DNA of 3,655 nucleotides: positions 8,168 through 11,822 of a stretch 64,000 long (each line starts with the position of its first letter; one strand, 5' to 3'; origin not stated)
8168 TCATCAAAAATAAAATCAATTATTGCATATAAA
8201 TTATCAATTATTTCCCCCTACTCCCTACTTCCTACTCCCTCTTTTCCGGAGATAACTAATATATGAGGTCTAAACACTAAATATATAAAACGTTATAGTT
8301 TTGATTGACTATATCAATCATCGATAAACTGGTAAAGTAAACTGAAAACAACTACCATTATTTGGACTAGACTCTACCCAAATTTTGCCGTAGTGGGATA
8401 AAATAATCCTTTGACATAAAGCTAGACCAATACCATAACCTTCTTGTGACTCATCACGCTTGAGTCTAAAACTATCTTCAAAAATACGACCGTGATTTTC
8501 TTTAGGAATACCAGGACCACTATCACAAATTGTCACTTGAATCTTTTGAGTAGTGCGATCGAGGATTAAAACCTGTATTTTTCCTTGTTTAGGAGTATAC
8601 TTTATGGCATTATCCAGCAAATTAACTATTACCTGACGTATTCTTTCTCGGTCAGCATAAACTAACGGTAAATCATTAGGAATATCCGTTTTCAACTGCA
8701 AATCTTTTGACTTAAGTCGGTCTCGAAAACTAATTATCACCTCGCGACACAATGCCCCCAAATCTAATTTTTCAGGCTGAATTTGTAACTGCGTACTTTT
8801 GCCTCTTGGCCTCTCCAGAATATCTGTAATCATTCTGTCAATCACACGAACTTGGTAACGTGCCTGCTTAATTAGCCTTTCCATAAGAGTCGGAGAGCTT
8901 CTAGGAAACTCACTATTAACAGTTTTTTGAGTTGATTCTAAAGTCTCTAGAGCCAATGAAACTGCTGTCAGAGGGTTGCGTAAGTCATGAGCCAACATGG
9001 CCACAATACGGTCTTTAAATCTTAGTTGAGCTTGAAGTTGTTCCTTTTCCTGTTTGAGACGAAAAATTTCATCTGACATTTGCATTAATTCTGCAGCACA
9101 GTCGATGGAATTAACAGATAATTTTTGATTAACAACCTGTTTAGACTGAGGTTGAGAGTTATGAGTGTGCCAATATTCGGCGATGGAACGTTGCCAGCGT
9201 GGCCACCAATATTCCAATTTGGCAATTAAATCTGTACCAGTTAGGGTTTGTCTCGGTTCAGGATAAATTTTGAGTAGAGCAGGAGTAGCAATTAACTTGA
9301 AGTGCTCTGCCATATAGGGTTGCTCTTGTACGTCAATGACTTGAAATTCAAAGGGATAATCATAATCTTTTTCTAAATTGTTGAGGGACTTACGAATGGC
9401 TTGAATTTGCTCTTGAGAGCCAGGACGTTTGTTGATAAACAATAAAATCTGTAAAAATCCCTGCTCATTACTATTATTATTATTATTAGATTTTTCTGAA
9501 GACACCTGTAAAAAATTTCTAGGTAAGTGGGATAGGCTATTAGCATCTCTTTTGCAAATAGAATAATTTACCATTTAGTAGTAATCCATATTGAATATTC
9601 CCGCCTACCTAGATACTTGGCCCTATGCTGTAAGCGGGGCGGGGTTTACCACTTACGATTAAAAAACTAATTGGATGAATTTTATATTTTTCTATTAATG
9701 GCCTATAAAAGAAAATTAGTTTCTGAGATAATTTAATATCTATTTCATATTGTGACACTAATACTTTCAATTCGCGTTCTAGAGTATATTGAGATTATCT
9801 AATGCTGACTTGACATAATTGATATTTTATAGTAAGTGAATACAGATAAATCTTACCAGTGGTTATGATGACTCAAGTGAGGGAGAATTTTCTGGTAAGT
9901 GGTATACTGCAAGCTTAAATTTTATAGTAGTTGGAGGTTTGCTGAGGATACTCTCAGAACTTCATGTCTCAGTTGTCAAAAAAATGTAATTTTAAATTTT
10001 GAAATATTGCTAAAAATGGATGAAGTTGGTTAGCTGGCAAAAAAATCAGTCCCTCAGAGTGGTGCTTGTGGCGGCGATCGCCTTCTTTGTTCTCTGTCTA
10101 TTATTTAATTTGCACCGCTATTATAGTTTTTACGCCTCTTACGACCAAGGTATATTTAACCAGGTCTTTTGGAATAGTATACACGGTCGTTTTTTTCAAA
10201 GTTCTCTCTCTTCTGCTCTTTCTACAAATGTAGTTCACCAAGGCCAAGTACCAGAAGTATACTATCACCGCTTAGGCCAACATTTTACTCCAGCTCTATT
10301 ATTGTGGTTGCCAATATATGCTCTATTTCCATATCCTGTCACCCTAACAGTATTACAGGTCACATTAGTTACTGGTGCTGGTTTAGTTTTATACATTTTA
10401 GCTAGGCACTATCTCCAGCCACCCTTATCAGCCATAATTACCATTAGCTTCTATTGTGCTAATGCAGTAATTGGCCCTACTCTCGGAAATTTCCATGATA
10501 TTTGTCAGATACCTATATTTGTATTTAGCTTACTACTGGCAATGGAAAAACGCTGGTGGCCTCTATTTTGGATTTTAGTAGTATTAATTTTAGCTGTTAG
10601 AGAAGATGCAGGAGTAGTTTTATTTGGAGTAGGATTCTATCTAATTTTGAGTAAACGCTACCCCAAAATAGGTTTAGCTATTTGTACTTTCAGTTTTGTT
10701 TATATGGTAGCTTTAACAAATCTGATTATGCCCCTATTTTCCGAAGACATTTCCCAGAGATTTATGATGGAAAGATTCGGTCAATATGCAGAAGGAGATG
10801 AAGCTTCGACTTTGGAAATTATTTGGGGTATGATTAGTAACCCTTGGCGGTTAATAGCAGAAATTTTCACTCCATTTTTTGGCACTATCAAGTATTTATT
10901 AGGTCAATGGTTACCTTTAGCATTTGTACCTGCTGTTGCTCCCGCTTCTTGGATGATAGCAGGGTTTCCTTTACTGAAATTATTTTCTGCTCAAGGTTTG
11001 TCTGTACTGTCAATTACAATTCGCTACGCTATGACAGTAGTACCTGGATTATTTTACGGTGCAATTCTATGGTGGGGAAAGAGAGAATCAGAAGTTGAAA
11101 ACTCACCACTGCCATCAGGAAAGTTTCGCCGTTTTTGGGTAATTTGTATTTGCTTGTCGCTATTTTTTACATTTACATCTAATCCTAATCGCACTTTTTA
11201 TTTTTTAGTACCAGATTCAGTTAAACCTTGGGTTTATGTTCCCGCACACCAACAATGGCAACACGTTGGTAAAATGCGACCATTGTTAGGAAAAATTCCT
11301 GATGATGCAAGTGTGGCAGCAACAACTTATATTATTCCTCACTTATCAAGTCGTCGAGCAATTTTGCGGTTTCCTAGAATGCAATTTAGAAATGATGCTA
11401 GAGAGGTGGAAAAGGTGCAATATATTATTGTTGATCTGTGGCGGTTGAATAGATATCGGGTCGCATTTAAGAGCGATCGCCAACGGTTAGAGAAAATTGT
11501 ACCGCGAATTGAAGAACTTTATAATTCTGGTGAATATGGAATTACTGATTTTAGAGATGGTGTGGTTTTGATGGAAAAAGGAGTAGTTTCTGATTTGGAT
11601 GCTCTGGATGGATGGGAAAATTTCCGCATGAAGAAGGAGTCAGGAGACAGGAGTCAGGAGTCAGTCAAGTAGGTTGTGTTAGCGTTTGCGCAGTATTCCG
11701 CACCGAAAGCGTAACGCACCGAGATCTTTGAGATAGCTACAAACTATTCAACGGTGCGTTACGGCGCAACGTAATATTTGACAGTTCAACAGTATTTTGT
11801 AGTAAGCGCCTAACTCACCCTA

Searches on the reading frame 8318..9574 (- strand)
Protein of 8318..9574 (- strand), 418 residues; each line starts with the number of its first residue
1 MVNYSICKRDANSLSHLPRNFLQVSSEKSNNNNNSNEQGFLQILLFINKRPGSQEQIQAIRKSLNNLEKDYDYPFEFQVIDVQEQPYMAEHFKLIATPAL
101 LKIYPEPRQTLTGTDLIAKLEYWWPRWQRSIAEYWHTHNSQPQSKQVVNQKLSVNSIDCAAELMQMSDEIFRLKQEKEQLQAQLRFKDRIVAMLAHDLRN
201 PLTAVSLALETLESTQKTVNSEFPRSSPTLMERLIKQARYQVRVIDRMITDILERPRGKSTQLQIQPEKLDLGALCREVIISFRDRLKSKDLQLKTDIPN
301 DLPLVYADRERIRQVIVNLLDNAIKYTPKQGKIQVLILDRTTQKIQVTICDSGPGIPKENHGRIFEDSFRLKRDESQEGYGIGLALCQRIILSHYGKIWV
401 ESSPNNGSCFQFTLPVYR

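Call 59: search_protein_families(library=pfam, proteins=[window:8318-9574:-], max_evalue=0.00001)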
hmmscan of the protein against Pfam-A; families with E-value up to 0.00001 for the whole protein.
window:8318-9574:- (418 aa): 3 families
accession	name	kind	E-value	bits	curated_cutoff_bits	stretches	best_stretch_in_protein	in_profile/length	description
PF02518.31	HATPase_c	-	1.1e-29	103.5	26.4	1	308-416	2-109/111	Histidine kinase-, DNA gyrase B-, and HSP90-like ATPase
PF07689.18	KaiB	-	3.3e-25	88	27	1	44-127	1-82/82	KaiB domain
PF00512.31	HisKA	-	7.8e-11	42.3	26.9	1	187-257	2-62/66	His Kinase A (phospho-acceptor) domain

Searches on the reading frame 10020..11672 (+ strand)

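Call 59: search_protein_families(library=pfam, proteins=[window:10020-11672:+], max_evalue=0.00001)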
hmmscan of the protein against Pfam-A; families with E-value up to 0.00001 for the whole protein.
window:10020-11672:+ (550 aa): 1 family
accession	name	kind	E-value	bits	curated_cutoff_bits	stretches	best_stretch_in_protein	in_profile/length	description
PF09852.15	DUF2079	-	1.7e-129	433.3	28.2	1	33-517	1-459/459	Predicted membrane protein (DUF2079)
